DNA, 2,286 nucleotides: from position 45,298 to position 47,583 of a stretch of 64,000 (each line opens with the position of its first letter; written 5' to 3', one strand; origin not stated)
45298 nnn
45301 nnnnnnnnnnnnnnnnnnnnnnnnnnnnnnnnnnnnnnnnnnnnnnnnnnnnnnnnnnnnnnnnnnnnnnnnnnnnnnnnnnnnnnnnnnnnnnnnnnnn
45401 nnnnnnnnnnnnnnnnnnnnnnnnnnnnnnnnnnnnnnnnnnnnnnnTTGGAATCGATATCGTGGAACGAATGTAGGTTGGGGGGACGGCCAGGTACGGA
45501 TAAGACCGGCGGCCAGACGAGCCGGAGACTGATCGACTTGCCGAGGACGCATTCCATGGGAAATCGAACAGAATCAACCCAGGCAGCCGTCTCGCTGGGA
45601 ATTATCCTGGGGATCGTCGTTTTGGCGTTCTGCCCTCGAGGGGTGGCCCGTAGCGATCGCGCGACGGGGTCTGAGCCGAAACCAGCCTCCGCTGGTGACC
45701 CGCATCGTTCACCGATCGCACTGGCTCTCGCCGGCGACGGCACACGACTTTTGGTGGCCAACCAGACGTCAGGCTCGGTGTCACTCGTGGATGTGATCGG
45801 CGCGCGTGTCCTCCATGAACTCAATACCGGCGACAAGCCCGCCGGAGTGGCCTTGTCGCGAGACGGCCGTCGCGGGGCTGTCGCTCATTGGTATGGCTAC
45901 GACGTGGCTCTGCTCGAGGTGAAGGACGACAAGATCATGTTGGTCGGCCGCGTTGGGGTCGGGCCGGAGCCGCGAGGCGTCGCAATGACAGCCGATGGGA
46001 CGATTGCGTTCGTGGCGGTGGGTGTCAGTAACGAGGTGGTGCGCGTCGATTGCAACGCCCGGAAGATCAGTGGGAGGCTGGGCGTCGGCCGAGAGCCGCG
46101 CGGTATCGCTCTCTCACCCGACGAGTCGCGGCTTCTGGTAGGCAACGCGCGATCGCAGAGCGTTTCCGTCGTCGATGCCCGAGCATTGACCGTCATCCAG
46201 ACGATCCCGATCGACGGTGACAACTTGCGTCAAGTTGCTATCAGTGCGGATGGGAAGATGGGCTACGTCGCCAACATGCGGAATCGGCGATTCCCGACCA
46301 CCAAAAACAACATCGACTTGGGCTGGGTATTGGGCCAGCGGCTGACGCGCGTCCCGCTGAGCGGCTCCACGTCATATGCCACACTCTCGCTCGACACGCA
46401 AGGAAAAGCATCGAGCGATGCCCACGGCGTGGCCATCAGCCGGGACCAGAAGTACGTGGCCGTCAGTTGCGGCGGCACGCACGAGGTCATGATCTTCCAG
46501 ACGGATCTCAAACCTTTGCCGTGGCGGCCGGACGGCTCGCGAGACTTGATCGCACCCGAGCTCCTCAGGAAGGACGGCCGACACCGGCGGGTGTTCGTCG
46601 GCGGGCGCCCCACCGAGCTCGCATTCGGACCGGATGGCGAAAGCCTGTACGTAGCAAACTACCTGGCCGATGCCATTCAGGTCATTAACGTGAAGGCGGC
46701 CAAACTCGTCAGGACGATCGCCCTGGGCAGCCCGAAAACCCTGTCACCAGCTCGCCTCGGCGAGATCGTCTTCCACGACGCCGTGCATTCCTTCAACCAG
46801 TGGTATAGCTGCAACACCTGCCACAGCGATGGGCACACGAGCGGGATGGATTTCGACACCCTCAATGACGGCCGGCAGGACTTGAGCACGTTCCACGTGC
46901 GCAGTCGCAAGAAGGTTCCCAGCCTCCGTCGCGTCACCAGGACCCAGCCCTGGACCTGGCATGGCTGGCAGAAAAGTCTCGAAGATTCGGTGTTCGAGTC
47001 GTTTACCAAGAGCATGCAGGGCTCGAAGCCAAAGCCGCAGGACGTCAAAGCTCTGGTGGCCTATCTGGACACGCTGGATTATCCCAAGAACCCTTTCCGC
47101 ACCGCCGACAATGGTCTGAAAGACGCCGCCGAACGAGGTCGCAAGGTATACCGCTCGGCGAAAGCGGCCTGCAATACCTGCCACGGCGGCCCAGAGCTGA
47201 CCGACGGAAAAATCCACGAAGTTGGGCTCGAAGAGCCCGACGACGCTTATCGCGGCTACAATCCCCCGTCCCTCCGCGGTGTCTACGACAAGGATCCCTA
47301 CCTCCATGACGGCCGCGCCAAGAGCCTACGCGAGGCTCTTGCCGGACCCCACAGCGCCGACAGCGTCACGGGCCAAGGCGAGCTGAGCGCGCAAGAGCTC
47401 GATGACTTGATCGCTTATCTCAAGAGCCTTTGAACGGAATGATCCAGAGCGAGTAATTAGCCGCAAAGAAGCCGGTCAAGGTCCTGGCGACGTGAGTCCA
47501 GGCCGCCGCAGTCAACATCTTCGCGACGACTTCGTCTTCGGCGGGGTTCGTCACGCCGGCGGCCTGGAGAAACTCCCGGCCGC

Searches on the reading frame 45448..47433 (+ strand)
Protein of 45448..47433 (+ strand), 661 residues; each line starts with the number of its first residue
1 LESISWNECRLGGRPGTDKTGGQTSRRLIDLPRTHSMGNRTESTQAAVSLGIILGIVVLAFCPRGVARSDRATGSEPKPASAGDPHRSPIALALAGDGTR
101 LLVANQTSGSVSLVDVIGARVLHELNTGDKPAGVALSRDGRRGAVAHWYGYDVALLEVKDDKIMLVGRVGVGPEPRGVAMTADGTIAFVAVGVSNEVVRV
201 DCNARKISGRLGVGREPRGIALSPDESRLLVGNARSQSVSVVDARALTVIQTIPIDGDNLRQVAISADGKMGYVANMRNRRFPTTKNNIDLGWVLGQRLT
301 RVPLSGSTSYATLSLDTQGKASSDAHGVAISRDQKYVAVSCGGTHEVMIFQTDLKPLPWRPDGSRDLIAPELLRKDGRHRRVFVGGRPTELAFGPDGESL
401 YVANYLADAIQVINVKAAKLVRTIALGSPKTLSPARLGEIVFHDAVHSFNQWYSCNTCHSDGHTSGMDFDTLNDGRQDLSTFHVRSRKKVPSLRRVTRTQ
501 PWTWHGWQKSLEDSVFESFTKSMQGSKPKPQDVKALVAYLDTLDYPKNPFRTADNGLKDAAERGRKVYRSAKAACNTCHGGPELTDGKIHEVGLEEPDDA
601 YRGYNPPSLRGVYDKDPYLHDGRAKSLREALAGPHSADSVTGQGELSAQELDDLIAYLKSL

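Call 20: search_protein_families(library=pfam, proteins=[window:45448-47433:+], max_evalue=0.0001)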
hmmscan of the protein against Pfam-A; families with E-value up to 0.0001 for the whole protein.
window:45448-47433:+ (661 aa): 8 families
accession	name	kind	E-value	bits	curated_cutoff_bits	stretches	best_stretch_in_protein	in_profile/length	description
PF10282.15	Lactonase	-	9.1e-15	55.1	21.7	0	246-353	74-173/344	Lactonase, 7-bladed beta-propeller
PF21783.3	YNCE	-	1.9e-14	54.2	27.1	0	74-179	229-332/339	YNCE-like beta-propeller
PF03150.19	CCP_MauG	-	2.5e-13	51.4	25.6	1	435-536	4-95/149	Di-haem cytochrome c peroxidase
PF00034.26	Cytochrom_C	-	3.2e-11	44.8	21.3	1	561-661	1-89/90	Cytochrome c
PF13442.11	Cytochrome_CBB3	-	6.1e-09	36.5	27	0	560-658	2-68/68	Cytochrome C oxidase, cbb3-type, subunit III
PF02239.22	Cytochrom_D1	-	6.1e-09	35.3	25.5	0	182-260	45-122/368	Cytochrome D1 heme domain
PF25174.1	Beta-prop_THOC3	-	6.7e-07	29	305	0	98-271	58-227/272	THOC3 beta-propeller domain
PF23414.1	Beta-prop_EML_2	-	3e-06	27.2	90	0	177-275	3-99/266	Echinoderm microtubule-associated protein second beta-propeller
